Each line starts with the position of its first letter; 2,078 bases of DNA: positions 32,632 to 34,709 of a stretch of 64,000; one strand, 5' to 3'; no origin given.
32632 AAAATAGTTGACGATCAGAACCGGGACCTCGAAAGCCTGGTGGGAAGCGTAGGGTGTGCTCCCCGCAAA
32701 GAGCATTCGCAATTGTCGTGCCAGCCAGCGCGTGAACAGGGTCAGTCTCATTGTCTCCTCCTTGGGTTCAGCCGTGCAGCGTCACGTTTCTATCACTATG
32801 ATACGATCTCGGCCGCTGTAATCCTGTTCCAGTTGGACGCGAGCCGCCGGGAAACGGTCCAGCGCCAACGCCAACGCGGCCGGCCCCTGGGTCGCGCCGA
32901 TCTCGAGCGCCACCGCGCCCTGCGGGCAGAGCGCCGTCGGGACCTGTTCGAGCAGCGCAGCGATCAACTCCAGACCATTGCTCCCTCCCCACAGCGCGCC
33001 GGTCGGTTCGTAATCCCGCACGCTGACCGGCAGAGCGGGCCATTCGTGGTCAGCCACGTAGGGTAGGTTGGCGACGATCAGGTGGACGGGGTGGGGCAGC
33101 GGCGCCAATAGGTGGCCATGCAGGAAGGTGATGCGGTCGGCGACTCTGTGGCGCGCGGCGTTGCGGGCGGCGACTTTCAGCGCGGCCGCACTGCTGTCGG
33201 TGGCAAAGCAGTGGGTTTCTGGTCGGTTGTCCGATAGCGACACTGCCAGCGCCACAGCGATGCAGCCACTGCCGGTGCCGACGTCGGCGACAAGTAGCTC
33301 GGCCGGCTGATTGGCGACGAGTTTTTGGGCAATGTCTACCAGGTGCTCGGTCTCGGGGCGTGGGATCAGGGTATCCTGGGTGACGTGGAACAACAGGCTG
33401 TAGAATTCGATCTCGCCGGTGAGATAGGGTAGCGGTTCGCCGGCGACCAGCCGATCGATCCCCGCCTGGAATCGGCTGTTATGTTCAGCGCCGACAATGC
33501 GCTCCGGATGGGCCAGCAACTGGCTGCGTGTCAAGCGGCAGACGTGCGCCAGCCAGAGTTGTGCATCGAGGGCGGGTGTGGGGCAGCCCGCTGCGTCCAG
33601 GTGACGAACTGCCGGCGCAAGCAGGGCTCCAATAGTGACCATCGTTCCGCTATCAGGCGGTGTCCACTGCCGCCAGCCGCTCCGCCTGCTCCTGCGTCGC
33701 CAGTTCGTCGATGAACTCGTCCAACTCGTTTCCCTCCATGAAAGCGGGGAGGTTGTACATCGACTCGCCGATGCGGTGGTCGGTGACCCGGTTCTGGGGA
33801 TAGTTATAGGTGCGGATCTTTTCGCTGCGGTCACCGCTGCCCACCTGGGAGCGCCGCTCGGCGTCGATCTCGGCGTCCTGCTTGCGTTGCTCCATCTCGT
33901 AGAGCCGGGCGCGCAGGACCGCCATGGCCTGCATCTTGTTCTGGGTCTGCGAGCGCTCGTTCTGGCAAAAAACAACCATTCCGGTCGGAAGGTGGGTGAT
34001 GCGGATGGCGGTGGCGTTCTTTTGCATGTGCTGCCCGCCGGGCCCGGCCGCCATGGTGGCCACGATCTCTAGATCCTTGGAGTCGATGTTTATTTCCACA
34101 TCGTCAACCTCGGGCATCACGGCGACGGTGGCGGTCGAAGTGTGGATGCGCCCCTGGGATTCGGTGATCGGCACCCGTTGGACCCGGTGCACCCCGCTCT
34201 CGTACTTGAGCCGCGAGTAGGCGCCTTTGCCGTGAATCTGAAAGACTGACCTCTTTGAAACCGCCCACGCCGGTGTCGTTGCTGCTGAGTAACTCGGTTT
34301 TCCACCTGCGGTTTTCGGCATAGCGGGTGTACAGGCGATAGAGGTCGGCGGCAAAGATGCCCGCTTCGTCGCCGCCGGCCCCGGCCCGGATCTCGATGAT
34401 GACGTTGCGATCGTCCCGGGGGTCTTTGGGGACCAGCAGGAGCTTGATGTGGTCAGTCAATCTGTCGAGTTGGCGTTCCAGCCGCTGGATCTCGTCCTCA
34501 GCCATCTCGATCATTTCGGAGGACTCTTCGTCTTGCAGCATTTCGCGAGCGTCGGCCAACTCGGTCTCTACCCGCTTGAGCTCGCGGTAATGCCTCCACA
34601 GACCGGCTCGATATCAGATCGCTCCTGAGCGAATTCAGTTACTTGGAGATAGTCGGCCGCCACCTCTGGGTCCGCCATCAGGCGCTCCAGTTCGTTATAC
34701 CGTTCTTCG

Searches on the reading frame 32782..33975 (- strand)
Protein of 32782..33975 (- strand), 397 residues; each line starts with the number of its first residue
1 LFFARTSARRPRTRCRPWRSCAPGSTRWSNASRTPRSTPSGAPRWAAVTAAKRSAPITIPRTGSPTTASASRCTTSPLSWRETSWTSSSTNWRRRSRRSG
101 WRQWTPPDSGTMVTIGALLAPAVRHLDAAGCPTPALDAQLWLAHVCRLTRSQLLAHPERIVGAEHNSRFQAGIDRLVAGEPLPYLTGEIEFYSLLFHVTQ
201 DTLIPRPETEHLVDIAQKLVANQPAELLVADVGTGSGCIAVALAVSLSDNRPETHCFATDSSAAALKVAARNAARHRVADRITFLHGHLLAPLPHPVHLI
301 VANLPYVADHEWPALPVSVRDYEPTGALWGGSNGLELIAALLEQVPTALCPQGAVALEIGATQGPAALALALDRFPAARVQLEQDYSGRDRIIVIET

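Call 49: search_protein_families(library=pfam, proteins=[window:32782-33975:-], max_evalue=0.001)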
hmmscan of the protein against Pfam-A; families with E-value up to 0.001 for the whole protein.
window:32782-33975:- (397 aa): 6 families
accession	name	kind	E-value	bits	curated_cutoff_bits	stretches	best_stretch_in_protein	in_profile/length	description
PF17827.6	PrmC_N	-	9e-18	65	23.4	1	118-187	2-71/71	PrmC N-terminal domain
PF05175.20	MTS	-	1.3e-08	35.1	23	1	225-311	31-113/170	Methyltransferase small domain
PF06325.19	PrmA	-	1.8e-06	28.1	22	1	226-304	163-234/296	Ribosomal protein L11 methyltransferase (PrmA)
PF13649.12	Methyltransf_25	-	2.7e-06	28.4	27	1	229-314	1-84/97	Methyltransferase domain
PF13847.12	Methyltransf_31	-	0.00012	22.2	27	1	229-303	7-81/145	Methyltransferase domain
PF08242.18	Methyltransf_12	-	0.0006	20.9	30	0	231-303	2-72/98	Methyltransferase domain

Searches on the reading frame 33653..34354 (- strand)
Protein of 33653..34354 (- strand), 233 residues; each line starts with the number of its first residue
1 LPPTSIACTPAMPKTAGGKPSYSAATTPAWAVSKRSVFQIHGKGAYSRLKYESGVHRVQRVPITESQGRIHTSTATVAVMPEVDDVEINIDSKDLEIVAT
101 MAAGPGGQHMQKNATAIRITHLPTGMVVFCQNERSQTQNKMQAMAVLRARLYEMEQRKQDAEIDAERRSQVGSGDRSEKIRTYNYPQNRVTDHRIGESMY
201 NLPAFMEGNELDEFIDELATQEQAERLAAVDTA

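Call 66: search_protein_families(library=pfam, proteins=[window:33653-34354:-], max_evalue=0.001)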
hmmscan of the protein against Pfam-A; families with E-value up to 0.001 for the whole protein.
window:33653-34354:- (233 aa): 2 families
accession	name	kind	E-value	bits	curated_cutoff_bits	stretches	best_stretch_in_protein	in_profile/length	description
PF00472.26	RF-1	-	9.7e-39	132.4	35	1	84-194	1-116/116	RF-1 domain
PF03462.23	PCRF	-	6.9e-20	72.1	24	1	34-77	151-194/194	PCRF domain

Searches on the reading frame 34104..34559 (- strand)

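Call 66: search_protein_families(library=pfam, proteins=[window:34104-34559:-], max_evalue=0.001)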
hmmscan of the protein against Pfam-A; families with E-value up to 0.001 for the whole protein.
window:34104-34559:- (151 aa): 1 family
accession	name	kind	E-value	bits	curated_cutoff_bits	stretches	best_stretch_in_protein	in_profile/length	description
PF03462.23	PCRF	-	7e-37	127.6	24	1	2-107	52-156/194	PCRF domain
